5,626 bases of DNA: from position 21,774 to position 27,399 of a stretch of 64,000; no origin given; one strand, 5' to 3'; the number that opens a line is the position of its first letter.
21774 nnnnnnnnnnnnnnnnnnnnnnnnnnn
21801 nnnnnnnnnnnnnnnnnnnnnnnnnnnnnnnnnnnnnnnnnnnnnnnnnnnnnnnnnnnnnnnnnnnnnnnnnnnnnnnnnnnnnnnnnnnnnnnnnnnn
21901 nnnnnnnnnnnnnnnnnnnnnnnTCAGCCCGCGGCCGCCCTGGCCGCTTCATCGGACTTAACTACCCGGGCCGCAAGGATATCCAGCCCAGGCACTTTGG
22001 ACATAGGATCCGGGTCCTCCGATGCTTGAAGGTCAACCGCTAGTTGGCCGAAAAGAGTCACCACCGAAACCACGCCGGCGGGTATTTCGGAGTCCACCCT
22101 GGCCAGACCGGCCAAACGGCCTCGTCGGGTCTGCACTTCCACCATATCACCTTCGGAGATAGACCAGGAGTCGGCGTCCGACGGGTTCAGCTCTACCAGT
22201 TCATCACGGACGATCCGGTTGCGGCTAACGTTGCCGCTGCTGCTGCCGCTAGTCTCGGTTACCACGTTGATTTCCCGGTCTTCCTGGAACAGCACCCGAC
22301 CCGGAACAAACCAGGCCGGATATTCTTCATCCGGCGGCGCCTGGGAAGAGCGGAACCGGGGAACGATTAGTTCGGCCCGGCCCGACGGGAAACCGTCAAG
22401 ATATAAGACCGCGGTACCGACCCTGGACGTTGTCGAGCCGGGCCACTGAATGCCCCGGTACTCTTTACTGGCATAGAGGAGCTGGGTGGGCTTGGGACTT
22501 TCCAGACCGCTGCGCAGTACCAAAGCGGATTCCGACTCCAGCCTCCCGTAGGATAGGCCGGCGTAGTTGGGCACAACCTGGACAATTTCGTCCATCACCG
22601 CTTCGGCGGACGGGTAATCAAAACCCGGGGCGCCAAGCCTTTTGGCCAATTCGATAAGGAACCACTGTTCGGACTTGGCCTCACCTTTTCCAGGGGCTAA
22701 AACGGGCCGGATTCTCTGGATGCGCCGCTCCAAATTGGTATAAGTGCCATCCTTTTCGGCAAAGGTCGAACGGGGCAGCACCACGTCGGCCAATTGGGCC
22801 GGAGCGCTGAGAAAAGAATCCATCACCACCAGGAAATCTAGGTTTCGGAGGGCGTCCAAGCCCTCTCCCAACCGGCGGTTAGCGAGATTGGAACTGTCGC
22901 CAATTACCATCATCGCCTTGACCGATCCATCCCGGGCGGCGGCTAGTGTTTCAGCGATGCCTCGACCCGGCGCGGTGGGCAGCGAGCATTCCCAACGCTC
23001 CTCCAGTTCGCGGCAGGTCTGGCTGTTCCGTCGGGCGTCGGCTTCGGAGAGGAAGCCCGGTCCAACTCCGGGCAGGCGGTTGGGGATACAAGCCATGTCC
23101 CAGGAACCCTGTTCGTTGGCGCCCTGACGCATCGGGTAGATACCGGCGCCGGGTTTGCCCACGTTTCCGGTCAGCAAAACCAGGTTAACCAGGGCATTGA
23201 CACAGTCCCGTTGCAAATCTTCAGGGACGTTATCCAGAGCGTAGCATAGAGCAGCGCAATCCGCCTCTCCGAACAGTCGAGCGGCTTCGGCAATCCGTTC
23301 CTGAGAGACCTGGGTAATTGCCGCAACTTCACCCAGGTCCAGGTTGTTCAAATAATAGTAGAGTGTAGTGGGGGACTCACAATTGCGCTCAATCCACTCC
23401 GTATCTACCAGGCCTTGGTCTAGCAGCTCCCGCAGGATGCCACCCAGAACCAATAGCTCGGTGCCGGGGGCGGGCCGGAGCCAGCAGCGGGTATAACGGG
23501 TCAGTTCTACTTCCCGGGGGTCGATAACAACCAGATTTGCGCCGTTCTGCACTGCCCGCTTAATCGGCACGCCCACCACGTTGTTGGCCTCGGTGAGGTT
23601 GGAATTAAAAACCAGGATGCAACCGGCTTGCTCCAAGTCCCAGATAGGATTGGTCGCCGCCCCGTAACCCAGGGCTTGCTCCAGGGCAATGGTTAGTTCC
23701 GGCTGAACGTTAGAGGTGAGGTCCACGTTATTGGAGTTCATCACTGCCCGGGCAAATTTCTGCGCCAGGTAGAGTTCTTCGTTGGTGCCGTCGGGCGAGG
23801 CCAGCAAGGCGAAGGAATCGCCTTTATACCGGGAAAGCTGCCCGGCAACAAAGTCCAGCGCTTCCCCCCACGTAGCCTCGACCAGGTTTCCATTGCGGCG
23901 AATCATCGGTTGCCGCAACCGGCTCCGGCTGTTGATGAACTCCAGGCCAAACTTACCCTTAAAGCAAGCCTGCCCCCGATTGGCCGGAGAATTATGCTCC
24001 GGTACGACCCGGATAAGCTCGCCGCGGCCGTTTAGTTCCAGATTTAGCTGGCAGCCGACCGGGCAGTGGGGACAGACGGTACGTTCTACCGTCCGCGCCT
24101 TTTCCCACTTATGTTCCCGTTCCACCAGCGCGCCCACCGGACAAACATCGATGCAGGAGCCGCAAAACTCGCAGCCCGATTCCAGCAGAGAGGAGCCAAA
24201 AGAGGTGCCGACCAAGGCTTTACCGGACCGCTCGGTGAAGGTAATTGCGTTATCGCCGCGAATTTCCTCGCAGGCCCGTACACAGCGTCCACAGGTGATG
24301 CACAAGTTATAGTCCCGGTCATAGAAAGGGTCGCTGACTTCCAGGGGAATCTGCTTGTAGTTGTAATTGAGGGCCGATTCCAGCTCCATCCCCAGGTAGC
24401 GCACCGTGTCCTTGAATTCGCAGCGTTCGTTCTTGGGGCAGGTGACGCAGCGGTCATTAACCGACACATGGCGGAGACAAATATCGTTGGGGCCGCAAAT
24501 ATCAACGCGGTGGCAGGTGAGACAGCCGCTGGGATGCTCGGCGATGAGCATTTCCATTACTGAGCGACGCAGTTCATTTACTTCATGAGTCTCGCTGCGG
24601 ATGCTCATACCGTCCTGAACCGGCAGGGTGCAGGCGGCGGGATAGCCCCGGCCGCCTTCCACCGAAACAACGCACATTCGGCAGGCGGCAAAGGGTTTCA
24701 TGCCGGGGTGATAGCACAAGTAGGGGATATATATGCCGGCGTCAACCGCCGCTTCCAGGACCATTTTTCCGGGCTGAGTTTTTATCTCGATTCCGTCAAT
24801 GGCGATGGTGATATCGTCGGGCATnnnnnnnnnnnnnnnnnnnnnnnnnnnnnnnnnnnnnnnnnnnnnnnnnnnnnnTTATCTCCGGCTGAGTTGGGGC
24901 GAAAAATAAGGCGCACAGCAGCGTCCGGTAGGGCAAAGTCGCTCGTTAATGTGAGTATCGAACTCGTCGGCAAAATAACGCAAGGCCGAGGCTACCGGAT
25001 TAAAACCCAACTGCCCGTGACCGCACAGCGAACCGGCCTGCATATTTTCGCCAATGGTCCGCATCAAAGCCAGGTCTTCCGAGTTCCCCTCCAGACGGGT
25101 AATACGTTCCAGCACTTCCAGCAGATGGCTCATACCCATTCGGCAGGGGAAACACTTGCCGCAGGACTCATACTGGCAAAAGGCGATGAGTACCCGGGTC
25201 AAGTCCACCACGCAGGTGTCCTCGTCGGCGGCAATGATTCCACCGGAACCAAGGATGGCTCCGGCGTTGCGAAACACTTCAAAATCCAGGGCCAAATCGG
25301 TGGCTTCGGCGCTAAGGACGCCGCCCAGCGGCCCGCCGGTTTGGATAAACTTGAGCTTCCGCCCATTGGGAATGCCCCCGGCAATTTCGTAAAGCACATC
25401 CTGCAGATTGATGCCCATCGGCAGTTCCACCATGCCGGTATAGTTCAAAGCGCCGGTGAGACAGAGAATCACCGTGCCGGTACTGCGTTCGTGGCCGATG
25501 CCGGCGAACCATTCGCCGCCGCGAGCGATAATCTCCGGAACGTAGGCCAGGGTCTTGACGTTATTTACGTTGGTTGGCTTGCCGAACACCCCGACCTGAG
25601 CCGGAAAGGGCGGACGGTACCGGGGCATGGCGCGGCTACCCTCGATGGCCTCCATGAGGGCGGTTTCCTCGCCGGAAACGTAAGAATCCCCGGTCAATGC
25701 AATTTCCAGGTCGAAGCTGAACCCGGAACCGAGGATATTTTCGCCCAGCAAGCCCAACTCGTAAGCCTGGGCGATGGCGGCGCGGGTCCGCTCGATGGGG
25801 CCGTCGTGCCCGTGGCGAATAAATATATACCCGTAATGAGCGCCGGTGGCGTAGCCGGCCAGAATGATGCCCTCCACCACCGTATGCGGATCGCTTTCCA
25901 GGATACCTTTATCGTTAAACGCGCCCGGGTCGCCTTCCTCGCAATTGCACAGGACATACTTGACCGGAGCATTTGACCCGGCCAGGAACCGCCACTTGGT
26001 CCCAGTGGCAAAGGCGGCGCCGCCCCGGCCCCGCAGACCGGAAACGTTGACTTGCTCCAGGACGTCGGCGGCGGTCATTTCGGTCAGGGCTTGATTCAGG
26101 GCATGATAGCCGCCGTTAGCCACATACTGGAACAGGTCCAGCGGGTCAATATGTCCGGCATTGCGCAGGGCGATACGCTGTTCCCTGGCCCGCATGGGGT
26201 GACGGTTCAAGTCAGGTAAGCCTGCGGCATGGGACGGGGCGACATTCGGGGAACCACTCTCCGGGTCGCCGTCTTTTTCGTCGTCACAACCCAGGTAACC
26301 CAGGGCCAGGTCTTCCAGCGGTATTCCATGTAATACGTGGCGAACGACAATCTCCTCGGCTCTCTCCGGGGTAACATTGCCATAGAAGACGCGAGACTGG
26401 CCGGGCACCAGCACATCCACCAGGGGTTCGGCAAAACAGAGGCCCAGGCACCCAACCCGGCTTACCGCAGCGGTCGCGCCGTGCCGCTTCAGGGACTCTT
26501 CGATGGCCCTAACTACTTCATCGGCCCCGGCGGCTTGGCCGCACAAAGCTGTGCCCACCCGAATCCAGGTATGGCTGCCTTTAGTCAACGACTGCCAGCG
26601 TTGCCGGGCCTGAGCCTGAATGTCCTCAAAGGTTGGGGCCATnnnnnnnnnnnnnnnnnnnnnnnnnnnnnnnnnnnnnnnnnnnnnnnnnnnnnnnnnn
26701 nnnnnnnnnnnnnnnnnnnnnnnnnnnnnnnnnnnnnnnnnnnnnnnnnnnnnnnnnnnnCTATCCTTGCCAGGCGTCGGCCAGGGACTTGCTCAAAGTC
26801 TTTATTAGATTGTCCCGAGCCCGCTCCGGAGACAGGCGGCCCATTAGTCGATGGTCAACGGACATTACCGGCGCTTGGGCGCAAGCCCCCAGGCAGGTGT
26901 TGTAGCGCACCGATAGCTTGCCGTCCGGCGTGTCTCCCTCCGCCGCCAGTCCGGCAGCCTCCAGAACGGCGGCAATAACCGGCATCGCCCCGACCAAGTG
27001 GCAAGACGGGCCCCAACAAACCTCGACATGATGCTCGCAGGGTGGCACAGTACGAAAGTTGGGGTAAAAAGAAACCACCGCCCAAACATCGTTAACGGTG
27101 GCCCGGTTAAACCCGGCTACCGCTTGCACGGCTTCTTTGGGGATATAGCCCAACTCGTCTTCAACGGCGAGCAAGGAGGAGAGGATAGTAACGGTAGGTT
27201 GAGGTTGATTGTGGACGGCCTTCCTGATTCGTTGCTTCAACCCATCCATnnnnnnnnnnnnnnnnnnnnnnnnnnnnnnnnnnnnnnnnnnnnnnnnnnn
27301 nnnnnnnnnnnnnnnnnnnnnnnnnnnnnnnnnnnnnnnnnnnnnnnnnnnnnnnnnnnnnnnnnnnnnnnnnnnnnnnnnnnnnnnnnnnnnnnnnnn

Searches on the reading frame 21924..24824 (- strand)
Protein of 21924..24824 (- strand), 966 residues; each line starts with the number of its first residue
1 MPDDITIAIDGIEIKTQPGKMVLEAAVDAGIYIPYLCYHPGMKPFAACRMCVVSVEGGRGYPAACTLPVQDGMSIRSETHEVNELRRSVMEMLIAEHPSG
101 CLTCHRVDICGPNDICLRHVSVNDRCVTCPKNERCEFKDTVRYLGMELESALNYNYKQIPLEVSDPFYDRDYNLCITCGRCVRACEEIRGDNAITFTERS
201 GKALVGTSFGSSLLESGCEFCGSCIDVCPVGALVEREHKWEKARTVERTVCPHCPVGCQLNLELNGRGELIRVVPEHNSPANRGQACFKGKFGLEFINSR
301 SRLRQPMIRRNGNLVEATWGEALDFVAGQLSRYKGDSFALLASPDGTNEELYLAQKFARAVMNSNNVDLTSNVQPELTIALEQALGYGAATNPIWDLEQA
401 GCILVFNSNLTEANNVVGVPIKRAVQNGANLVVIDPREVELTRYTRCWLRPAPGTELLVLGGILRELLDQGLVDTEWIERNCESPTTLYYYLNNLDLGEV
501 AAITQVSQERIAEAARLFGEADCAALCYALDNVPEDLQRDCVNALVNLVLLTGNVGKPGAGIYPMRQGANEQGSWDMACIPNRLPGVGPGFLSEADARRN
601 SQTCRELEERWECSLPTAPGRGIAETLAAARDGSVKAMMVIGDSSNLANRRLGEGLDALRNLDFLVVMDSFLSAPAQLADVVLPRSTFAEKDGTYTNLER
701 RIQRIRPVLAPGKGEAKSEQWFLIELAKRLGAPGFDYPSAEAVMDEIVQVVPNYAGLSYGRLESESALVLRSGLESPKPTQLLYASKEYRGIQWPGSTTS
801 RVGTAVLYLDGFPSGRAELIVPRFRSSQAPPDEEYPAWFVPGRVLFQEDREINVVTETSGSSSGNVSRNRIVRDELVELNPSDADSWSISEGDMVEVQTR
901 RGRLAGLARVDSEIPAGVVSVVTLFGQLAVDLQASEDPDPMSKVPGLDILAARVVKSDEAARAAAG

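Call 33: search_protein_families(library=pfam, proteins=[window:21924-24824:-], max_evalue=0.001)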
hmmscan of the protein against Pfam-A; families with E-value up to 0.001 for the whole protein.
window:21924-24824:- (966 aa): 10 families
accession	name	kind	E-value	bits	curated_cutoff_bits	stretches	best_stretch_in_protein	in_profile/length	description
PF00384.28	Molybdopterin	-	1.7e-46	159.4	24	1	302-729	1-353/353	Molybdopterin oxidoreductase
PF13510.11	Fer2_4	-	1.8e-19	70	22.8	1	4-79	3-81/82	2Fe-2S iron-sulfur cluster binding domain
PF04879.21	Molybdop_Fe4S4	-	8.2e-13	48.6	22.7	1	246-299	3-55/55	Molybdopterin oxidoreductase Fe4S4 domain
PF01568.27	Molydop_binding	-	1.4e-11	44.8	26.8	1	859-946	14-105/110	Molydopterin dinucleotide binding domain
PF22117.2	Fer4_Nqo3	-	3.5e-11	43.6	27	1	170-233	6-66/67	NADH-quinone oxidoreductase subunit 3, ferredoxin-like domain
PF12838.12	Fer4_7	-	3.8e-09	37.3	27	1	175-232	2-52/52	4Fe-4S dicluster domain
PF14697.11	Fer4_21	-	1.9e-06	28.3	35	1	173-231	6-55/59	4Fe-4S dicluster domain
PF10588.14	NADH-G_4Fe-4S_3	-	1e-05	25.4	27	1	86-110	1-25/40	NADH-ubiquinone oxidoreductase-G iron-sulfur binding region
PF00037.32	Fer4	-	3.7e-05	23.8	21.1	1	216-233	6-23/24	4Fe-4S binding domain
PF13484.11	Fer4_16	-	0.00014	23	30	0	218-248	2-32/66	4Fe-4S double cluster binding domain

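Call 45: search_protein_families(library=ncbifam, proteins=[window:21924-24824:-], max_evalue=0.001)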
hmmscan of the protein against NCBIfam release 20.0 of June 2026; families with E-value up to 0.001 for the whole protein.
window:21924-24824:- (966 aa): 41 families (the best 25 are shown)
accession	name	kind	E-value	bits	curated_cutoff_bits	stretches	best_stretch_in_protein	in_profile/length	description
TIGR01591.1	Fdh-alpha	equivalog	1.3e-144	482.8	666.25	2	249-786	1-534/672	formate dehydrogenase subunit alpha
TIGR01973.1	NuoG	equivalog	6.4e-92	309.3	470.05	2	126-718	95-599/606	NADH-quinone oxidoreductase subunit NuoG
NF047855.1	AssmNtatRedNasC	equivalog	2.5e-86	290.5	1100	2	239-781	13-560/708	assimilatory nitrate reductase catalytic subunit NasC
NF005895.0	PRK07860.1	equivalog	1.5e-78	264.6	802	2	2-463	15-455/811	NADH-quinone oxidoreductase subunit G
NF040763.1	FeFe_hydrog_A6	exception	1.8e-57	195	765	2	5-116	1-112/571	NADH-dependent [FeFe] hydrogenase, group A6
NF041323.1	Nitr_red_NasA_Halo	equivalog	2.8e-54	184.8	1000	1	254-953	3-671/673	assimilatory nitrate reductase NasA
TIGR01701.1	Fdhalpha-like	subfamily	1.5e-44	152.3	582.15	1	299-757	96-581/744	FdhF/YdeP family oxidoreductase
NF005745.0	PRK07569.1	equivalog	6e-44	150.2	333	2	5-115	4-114/238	bidirectional hydrogenase complex protein HoxU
TIGR01706.1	NAPA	equivalog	1.2e-42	146.3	930.55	3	493-730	336-571/830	periplasmic nitrate reductase subunit alpha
NF010055.0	PRK13532.1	equivalog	3.1e-42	144.8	904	3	492-730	335-571/830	nitrate reductase catalytic subunit NapA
NF006305.0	PRK08493.1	equivalog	3.9e-37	127.8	591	2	5-114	2-109/819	NADH-quinone oxidoreductase subunit G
NF040762.1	Hydr_FeFe_Clost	exception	4e-35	121.5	900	2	125-238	96-209/572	ferredoxin hydrogenase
TIGR01553.1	formate-DH-alph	equivalog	1e-32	112.9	814.2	2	220-482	20-304/1009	formate dehydrogenase-N subunit alpha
NF041513.1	formate_DH_Act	exception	7.7e-32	110.1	1400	2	239-480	35-293/1067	formate dehydrogenase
NF012032.0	PRK15488.1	equivalog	1e-26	93.2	694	1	223-933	19-724/759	thiosulfate reductase PhsA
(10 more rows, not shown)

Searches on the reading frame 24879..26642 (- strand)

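Call 33: search_protein_families(library=pfam, proteins=[window:24879-26642:-], max_evalue=0.001)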
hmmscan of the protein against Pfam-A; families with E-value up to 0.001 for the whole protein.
window:24879-26642:- (587 aa): 4 families
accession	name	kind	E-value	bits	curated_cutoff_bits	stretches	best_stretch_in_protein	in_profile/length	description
PF01512.22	Complex1_51K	-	3.8e-39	134.4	31.2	1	199-369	2-149/150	Nuo51 FMN-binding domain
PF10589.14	NADH_4Fe-4S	-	2.2e-26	92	23.5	1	481-564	2-85/85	NADH-ubiquinone oxidoreductase-F iron-sulfur binding region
PF10531.15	SLBB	-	3.5e-05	24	27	1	394-442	3-54/55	SLBB domain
PF01257.25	2Fe-2S_thioredx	-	0.00011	22.5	24.8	1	25-99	66-141/145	Thioredoxin-like [2Fe-2S] ferredoxin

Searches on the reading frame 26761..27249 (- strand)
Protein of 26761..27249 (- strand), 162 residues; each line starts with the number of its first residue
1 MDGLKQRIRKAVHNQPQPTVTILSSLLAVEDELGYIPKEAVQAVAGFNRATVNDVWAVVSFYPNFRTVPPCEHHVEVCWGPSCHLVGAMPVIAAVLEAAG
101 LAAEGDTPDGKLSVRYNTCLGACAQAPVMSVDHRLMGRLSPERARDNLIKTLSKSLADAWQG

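Call 33: search_protein_families(library=pfam, proteins=[window:26761-27249:-], max_evalue=0.001)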
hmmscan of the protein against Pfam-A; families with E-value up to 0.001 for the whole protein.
window:26761-27249:- (162 aa): 1 family
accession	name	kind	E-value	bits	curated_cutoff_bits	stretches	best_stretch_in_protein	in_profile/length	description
PF01257.25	2Fe-2S_thioredx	-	5.6e-31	107.8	24.8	1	9-146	2-139/145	Thioredoxin-like [2Fe-2S] ferredoxin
